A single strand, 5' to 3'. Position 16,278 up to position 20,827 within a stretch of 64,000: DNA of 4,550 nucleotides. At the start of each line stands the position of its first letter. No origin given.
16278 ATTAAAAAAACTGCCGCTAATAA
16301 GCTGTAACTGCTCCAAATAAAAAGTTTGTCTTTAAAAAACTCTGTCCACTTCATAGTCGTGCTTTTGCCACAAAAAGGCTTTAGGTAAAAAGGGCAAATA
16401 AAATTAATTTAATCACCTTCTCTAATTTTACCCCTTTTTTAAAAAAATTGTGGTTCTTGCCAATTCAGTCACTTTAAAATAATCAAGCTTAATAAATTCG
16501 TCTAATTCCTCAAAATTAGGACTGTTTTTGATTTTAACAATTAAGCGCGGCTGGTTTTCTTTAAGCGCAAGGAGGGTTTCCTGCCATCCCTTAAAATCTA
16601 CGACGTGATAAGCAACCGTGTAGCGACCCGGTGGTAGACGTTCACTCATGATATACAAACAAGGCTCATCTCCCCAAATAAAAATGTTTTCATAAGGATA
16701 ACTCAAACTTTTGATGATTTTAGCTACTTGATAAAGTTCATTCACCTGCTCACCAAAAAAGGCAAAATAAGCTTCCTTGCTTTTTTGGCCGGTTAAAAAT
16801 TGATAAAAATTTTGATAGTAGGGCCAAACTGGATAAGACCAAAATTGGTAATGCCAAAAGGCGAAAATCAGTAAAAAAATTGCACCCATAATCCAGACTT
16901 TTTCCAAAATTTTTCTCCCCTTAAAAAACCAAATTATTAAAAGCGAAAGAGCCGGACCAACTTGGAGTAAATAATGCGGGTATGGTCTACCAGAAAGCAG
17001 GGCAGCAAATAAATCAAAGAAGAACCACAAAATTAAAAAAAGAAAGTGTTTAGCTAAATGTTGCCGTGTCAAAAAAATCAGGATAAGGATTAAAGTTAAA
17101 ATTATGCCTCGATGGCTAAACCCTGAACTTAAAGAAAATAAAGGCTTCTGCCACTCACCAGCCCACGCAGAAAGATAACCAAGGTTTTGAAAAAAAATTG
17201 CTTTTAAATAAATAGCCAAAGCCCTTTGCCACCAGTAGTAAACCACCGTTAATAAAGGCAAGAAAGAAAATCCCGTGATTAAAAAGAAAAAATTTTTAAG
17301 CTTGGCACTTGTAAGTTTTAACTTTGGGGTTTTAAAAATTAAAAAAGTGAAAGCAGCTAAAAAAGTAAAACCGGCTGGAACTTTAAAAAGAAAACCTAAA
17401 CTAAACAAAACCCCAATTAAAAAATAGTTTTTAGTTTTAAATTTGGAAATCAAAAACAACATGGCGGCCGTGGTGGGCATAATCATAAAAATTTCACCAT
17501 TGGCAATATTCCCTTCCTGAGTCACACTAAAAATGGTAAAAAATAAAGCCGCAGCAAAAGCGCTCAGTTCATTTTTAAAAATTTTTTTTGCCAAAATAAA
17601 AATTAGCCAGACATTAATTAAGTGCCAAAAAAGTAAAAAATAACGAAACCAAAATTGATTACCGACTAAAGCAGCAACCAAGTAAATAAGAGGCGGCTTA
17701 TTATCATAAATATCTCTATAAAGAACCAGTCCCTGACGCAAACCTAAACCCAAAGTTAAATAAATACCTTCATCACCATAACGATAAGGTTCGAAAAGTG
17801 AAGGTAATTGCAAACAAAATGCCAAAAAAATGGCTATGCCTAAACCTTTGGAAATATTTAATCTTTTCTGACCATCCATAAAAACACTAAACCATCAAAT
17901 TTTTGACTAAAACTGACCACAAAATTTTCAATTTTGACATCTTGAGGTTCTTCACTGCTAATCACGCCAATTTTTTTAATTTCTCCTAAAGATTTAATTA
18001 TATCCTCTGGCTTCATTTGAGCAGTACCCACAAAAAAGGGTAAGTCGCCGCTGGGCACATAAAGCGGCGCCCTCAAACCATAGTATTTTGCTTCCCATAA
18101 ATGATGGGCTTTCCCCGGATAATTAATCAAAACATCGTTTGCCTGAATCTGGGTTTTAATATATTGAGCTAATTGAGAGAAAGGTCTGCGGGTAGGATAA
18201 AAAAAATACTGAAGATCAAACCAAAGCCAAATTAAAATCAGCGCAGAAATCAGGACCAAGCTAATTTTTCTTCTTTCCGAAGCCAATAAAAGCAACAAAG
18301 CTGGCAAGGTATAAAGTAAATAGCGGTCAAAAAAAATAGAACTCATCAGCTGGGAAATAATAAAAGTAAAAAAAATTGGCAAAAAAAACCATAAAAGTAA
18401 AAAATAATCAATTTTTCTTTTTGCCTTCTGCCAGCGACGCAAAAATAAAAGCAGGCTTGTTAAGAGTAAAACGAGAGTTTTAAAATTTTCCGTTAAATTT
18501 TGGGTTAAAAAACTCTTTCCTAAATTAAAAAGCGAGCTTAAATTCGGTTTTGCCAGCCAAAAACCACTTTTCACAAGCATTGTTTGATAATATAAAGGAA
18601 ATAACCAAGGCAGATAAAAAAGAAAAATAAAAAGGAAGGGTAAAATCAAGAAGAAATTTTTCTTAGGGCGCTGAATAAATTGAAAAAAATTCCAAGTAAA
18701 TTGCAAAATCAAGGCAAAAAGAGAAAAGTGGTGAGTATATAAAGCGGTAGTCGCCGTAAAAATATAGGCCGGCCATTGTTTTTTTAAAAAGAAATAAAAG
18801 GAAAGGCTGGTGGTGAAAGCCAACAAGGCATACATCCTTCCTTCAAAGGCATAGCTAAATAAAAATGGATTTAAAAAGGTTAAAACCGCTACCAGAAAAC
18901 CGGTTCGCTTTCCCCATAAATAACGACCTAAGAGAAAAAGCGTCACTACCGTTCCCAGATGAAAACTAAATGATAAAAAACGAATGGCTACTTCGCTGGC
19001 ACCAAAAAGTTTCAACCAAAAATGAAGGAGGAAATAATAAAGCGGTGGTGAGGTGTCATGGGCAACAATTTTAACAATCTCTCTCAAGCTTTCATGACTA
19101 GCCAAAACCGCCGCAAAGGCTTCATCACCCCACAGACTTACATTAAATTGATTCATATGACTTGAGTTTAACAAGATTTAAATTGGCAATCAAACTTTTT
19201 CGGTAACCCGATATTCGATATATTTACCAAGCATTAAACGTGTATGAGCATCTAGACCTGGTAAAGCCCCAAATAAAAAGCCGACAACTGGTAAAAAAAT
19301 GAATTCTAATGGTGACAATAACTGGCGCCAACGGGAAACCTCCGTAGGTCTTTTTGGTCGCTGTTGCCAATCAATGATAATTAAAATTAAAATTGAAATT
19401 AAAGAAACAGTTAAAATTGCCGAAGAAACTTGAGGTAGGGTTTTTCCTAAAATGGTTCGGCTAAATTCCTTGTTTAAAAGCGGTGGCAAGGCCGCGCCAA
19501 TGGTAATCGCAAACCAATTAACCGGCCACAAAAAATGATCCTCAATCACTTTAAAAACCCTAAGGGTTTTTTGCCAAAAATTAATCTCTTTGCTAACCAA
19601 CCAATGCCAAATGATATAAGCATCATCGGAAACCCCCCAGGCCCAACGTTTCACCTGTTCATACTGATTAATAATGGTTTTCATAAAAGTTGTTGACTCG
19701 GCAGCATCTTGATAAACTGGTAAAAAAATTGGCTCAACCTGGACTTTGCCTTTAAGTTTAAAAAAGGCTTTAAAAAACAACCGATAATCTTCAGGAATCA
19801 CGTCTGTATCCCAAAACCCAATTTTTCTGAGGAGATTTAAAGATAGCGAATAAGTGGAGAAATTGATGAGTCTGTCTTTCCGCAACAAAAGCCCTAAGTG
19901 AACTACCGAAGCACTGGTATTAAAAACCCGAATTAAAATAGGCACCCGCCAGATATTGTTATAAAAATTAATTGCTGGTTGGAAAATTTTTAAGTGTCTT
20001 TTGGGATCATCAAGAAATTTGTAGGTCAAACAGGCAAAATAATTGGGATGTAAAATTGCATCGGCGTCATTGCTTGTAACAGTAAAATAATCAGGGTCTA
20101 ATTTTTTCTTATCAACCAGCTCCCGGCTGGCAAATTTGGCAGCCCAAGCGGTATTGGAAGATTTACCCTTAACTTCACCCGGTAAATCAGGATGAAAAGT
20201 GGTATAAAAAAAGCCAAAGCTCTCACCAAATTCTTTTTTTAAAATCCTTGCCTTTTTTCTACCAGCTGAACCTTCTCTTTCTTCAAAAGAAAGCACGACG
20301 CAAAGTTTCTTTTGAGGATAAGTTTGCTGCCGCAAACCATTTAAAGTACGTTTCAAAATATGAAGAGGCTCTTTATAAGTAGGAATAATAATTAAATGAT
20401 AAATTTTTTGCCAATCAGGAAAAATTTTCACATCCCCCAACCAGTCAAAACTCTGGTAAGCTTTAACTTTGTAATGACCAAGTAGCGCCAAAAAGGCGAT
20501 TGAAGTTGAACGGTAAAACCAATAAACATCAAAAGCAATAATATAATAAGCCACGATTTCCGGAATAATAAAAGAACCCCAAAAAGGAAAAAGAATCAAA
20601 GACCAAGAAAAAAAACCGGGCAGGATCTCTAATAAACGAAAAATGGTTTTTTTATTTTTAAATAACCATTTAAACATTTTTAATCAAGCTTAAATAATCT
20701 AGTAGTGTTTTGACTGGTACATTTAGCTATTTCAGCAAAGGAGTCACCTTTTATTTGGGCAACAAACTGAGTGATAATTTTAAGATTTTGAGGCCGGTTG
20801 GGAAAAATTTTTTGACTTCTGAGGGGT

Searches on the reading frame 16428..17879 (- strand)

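Call 59: search_protein_families(library=pfam, proteins=[window:16428-17879:-], max_evalue=0.00001)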
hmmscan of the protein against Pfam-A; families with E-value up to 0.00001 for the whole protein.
window:16428-17879:- (483 aa): 1 family
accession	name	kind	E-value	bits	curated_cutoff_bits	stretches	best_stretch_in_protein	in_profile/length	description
PF13231.12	PMT_2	-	2.2e-09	38.2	26.1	1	64-210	9-154/160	Dolichyl-phosphate-mannose-protein mannosyltransferase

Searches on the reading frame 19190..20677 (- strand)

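Call 59: search_protein_families(library=pfam, proteins=[window:19190-20677:-], max_evalue=0.00001)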
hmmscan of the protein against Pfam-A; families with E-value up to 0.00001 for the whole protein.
window:19190-20677:- (495 aa): 1 family
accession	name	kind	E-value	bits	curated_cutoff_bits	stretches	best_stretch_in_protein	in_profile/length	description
PF13632.12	Glyco_trans_2_3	-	2.1e-08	34.6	27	1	204-400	6-177/198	Glycosyl transferase family group 2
